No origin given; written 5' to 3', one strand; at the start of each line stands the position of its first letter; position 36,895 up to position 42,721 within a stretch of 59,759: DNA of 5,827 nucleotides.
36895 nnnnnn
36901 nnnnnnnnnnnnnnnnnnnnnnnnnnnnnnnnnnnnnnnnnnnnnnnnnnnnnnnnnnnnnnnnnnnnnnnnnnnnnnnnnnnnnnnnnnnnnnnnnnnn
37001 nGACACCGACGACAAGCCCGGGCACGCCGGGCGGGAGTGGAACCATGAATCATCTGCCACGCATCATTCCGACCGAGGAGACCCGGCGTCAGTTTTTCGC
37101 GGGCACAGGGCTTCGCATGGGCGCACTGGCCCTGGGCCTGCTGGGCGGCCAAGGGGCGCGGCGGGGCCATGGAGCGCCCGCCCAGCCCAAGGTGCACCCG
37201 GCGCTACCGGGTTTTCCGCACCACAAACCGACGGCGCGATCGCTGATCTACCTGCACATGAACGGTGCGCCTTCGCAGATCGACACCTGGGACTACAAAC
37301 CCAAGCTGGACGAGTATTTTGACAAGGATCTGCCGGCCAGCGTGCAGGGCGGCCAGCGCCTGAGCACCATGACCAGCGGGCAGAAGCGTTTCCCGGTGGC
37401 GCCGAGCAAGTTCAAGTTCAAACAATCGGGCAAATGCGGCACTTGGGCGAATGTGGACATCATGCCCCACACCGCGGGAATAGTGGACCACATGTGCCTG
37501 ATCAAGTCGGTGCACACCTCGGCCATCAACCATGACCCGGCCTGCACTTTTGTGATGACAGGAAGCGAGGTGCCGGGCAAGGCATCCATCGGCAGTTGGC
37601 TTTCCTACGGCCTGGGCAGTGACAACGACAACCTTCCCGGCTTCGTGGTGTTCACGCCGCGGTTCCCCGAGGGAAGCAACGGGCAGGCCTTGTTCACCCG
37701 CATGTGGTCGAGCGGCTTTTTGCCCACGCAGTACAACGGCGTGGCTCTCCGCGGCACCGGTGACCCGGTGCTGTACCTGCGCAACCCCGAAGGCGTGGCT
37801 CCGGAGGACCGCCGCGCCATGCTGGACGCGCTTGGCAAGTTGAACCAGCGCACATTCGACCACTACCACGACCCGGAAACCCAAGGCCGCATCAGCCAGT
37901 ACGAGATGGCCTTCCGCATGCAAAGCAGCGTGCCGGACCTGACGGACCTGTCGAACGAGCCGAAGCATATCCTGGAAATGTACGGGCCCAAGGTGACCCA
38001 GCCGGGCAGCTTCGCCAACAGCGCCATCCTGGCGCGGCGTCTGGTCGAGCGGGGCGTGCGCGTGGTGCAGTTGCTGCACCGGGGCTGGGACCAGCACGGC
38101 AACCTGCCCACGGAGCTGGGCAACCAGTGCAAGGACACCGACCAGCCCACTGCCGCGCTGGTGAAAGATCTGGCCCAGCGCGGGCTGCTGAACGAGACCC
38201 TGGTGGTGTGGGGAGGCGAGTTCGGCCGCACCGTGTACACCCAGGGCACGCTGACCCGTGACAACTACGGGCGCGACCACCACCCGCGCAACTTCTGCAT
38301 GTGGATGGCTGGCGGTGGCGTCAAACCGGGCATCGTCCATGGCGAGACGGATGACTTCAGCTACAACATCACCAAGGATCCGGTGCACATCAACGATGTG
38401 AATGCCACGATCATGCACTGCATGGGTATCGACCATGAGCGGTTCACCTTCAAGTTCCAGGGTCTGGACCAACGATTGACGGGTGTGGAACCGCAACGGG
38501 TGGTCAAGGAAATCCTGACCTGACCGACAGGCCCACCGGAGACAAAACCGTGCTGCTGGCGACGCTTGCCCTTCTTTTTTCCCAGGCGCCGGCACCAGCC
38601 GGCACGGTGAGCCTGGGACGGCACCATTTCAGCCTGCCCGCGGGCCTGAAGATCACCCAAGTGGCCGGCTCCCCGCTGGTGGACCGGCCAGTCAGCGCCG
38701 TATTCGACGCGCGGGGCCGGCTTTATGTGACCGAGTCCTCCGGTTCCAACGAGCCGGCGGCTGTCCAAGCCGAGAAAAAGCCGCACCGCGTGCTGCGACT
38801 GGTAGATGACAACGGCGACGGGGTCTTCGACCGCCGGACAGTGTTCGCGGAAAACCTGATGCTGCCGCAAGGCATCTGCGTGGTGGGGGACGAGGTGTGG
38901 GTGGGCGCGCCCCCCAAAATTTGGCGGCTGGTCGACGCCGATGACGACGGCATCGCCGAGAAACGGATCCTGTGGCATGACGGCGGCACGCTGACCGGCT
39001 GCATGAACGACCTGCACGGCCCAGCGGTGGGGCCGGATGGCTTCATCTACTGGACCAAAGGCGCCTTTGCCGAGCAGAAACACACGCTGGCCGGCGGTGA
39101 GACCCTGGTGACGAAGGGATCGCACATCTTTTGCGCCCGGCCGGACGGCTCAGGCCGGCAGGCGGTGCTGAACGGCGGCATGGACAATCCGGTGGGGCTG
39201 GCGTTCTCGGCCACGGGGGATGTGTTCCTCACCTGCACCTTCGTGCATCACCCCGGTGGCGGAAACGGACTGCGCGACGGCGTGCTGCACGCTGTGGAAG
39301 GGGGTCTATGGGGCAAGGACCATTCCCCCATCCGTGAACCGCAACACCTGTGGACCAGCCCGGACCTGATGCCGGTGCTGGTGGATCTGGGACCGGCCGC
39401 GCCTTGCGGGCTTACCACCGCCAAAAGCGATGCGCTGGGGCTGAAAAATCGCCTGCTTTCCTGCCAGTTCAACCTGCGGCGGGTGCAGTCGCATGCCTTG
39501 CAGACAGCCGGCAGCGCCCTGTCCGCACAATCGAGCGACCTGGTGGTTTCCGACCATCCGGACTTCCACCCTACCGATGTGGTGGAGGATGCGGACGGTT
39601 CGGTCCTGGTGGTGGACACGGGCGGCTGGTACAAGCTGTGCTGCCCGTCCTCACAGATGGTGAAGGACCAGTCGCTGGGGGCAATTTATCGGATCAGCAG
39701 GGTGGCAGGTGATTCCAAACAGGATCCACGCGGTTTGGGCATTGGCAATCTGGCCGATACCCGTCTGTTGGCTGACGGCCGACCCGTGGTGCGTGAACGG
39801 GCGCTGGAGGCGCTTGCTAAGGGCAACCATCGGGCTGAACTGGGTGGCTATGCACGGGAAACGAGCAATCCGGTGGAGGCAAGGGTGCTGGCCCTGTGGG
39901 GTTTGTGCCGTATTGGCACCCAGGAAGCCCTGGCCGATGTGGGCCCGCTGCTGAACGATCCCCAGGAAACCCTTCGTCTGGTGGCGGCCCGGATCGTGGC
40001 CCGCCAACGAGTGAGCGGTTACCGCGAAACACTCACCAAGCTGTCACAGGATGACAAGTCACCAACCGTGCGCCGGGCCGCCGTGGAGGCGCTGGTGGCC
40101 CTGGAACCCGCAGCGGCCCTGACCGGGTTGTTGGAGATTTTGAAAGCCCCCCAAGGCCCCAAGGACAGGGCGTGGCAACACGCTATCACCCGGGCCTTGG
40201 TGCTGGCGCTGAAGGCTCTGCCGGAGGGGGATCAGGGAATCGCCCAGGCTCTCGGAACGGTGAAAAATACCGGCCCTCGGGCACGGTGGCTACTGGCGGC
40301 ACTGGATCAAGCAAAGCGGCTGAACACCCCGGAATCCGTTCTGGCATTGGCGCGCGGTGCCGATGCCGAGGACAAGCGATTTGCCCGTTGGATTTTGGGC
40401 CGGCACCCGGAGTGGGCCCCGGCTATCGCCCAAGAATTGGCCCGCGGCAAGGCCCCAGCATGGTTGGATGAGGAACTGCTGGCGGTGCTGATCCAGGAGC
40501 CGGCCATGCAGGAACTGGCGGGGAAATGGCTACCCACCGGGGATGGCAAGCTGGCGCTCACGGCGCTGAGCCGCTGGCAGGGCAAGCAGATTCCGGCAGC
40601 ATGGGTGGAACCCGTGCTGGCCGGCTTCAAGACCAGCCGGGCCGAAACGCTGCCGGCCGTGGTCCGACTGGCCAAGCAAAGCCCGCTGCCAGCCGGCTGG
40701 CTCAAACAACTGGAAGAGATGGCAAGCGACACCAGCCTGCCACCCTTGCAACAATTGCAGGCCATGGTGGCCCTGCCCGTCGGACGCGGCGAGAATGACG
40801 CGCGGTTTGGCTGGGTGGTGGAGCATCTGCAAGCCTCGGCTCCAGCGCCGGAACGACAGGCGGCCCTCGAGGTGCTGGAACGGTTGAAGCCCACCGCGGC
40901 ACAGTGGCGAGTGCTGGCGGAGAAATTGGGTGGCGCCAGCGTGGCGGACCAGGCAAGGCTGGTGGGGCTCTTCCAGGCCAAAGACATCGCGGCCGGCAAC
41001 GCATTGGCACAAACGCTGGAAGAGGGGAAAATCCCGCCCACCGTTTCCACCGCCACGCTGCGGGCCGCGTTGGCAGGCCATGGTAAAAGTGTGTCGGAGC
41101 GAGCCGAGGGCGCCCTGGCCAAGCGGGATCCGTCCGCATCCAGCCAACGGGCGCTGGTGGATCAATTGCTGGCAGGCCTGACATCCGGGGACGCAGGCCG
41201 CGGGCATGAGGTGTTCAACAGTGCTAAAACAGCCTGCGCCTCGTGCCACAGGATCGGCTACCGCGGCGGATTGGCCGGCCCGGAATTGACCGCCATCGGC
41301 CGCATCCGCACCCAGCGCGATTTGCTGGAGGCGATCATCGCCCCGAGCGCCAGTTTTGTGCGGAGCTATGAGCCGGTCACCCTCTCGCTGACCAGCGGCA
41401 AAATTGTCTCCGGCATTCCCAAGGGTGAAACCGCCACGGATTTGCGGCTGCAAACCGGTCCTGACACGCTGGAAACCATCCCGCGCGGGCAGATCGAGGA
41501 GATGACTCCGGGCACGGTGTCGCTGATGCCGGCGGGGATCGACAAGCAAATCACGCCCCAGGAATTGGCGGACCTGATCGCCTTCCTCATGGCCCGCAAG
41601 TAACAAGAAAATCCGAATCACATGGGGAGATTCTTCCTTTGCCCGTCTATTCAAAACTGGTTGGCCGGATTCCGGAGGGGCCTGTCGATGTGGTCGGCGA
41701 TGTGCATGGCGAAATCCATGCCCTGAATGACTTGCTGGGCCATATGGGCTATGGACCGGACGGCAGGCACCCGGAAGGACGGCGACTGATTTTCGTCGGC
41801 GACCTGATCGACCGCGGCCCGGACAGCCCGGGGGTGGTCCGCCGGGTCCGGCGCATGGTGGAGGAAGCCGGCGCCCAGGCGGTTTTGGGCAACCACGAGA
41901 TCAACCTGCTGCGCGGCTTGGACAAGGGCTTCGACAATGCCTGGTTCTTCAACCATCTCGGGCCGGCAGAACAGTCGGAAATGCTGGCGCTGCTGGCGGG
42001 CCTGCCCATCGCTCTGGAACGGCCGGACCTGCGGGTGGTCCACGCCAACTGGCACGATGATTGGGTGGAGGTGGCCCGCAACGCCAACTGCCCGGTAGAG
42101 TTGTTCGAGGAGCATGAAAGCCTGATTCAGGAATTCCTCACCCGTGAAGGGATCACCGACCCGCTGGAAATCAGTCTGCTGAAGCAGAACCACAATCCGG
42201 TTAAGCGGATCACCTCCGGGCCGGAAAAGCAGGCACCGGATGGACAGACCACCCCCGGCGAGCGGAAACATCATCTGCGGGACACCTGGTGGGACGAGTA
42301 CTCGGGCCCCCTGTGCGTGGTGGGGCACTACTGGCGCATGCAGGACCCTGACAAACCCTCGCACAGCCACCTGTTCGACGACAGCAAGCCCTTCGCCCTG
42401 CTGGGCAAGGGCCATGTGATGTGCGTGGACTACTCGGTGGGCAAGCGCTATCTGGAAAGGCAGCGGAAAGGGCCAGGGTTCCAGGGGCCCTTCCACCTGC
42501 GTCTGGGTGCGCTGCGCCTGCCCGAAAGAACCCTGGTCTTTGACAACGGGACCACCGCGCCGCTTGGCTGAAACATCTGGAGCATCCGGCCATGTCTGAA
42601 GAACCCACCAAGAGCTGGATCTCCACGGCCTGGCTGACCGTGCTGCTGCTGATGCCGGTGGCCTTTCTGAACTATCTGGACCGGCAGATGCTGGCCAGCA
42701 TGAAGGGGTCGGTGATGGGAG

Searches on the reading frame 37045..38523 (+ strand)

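Call 58: search_protein_families(library=pfam, proteins=[window:37045-38523:+], max_evalue=0.00001)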
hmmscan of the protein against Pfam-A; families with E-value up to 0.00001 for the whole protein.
window:37045-38523:+ (492 aa): 1 family
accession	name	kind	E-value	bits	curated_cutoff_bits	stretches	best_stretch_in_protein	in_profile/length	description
PF07394.17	DUF1501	-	4.4e-148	494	27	1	64-491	1-390/390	Protein of unknown function (DUF1501)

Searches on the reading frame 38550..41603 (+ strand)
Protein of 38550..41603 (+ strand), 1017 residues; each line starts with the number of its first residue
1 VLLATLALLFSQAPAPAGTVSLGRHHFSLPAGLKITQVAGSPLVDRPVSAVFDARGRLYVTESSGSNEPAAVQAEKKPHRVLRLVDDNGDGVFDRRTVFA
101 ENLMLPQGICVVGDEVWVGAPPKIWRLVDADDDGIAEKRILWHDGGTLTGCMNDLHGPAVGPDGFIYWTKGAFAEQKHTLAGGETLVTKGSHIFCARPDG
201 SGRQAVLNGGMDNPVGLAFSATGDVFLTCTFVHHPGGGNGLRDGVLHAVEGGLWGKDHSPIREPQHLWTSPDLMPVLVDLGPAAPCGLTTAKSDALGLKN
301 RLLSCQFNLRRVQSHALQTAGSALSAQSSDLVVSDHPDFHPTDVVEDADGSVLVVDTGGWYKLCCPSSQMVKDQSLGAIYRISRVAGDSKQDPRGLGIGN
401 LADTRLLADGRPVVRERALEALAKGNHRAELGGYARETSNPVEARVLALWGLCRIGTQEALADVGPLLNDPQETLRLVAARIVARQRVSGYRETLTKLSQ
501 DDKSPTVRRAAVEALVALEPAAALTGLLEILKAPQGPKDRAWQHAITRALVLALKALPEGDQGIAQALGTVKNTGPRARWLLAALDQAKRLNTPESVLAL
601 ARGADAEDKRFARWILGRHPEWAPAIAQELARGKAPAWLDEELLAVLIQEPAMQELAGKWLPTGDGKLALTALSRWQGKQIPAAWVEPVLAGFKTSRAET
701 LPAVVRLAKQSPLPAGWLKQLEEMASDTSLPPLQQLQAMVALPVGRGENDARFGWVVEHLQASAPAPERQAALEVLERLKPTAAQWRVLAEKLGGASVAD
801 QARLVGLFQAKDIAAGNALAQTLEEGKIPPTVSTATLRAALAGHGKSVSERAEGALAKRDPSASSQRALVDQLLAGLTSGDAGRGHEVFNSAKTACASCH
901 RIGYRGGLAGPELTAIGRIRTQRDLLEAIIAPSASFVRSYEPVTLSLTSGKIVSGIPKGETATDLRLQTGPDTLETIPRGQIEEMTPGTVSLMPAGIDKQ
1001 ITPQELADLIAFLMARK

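Call 58: search_protein_families(library=pfam, proteins=[window:38550-41603:+], max_evalue=0.00001)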
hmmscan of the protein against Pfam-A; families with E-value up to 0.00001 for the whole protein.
window:38550-41603:+ (1017 aa): 4 families
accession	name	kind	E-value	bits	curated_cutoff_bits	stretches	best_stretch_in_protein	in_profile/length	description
PF23500.1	DUF7133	-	8.9e-40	137.6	27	1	25-364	7-351/385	Domain of unknown function (DUF7133)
PF13646.12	HEAT_2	-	5.5e-10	39.8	27.7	1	467-543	7-84/88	HEAT repeats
PF02985.28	HEAT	-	3.8e-06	27.1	23.5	0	494-518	4-27/31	HEAT repeat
PF00034.26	Cytochrom_C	-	8.8e-06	27.4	21.3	0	885-931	4-48/90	Cytochrome c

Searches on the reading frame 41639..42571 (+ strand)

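Call 58: search_protein_families(library=pfam, proteins=[window:41639-42571:+], max_evalue=0.00001)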
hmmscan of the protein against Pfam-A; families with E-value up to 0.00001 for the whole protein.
window:41639-42571:+ (310 aa): 1 family
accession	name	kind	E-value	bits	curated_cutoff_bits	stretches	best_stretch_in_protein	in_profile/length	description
PF00149.33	Metallophos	-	7.5e-10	40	21.5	1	15-137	2-116/191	Calcineurin-like phosphoesterase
